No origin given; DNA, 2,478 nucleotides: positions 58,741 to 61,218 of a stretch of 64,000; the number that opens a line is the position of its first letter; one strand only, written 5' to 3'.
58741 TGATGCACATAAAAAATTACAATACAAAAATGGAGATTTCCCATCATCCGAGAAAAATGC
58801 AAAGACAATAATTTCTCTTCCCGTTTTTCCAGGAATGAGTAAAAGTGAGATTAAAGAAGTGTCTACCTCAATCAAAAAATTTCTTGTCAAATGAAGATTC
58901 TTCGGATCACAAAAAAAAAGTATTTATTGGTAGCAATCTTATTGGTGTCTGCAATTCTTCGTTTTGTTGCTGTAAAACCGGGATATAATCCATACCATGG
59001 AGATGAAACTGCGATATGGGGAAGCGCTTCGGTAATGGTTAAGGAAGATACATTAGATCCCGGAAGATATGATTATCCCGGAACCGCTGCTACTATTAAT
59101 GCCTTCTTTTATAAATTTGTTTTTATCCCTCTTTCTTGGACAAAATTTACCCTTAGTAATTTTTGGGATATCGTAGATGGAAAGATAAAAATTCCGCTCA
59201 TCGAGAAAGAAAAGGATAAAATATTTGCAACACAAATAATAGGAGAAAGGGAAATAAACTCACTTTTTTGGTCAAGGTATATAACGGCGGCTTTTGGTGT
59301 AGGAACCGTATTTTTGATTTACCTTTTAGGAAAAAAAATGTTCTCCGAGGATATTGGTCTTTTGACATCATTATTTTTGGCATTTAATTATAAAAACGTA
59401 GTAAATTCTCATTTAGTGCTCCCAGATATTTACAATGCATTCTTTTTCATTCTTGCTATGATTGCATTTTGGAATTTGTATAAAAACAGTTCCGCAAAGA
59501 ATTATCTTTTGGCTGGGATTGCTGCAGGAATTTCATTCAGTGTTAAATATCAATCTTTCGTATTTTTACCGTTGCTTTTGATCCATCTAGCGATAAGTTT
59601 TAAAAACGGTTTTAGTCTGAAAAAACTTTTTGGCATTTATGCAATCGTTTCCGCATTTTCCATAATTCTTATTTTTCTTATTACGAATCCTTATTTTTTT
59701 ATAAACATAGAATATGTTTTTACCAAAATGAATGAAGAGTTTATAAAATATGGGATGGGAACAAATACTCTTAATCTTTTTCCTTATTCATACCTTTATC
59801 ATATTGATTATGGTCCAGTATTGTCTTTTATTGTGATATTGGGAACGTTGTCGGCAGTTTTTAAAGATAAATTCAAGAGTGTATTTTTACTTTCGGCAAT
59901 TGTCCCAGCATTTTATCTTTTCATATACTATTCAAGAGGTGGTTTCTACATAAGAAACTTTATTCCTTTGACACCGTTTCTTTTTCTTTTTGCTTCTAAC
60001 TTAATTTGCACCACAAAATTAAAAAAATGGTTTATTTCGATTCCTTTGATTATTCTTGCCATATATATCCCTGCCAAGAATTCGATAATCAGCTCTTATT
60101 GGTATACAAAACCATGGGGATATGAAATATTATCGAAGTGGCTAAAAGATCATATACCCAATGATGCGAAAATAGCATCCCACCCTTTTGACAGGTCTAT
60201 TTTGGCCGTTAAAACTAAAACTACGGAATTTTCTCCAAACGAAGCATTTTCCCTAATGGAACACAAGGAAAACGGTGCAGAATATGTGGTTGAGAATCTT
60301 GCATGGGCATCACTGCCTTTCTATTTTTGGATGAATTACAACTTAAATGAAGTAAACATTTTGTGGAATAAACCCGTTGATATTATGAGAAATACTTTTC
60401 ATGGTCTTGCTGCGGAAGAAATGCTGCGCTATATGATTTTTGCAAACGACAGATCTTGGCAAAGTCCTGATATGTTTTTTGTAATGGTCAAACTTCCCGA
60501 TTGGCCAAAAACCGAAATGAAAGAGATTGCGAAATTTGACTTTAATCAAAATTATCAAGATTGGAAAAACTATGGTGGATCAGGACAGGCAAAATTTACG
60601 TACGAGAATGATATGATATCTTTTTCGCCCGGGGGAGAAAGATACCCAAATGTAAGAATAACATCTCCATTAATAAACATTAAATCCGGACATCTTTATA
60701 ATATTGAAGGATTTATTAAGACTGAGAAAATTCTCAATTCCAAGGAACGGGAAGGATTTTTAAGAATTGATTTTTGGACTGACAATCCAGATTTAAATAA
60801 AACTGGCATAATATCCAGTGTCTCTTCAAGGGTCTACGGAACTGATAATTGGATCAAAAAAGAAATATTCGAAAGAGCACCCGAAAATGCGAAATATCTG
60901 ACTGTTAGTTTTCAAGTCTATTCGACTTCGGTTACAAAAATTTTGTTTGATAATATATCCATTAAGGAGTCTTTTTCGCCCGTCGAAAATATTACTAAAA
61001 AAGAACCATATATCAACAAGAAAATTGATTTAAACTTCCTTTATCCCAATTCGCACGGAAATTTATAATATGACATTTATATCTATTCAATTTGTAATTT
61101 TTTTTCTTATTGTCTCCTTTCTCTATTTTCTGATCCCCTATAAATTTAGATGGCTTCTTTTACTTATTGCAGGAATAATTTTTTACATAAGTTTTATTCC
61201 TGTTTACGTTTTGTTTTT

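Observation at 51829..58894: dTDP-sugar tailoring cassette predicting a C-methylated amino-6-deoxyhexose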

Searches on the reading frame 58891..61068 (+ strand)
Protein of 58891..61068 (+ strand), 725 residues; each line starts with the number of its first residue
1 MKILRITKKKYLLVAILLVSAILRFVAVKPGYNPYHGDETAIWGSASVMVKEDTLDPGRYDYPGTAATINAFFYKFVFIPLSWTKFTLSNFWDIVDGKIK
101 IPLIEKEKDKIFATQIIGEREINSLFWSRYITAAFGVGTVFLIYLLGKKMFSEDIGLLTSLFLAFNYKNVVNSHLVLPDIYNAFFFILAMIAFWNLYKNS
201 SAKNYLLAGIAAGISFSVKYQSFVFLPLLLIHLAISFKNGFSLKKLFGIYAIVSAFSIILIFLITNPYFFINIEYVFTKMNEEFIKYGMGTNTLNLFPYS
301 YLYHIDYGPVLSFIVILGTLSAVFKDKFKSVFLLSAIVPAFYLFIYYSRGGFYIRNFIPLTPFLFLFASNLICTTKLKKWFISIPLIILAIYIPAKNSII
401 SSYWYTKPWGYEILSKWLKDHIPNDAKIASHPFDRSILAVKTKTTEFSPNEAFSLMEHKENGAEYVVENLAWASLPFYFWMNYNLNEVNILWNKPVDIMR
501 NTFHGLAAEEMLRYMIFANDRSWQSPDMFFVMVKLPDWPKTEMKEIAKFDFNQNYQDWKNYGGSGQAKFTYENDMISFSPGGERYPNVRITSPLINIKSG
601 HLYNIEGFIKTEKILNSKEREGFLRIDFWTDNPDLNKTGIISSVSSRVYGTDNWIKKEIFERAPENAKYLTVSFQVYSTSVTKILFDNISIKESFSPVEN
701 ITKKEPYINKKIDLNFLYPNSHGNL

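Call 3: search_protein_families(library=pfam, proteins=[window:58891-61068:+], max_evalue=0.01)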
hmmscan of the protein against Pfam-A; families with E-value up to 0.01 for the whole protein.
window:58891-61068:+ (725 aa): 2 families
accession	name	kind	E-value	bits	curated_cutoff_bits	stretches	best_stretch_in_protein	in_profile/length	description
PF02366.24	PMT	-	6.5e-14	52.5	22.7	1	123-274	78-242/245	Dolichyl-phosphate-mannose-protein mannosyltransferase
PF13231.12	PMT_2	-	3.3e-11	44.1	26.1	1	128-260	24-155/160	Dolichyl-phosphate-mannose-protein mannosyltransferase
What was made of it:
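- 58891..61068 (+): 725-aa polytopic PMT/ArnT-type GT-C glycosyltransferase. Its start overlaps the aminotransferase stop by 4 nt. PF02366 52.5 bits and PF13231 44.1 bits, both above their cut-offs (call 3).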

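Call 4: search_protein_families(library=ncbifam, proteins=[window:58891-61068:+], max_evalue=0.01)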
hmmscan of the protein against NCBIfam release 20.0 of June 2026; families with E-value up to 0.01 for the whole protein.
window:58891-61068:+ (725 aa): 1 family
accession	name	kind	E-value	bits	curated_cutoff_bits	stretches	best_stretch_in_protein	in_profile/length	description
TIGR03663.1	TIGR03663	subfamily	0.001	18.2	126.25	1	126-230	71-174/435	flippase activity-associated protein Agl23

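Call 55: search_solved_structures(query=window:58891-61068:+, max_evalue=0.01)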
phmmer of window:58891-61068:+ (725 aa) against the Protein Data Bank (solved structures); distinct sequences matched with E-value up to 0.01: 0.
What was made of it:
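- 58891..61068 (+): No solved sequence relative (call 55).
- Closest known: Arn. Different: The GT-C has no solved sequence relative (call 55).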
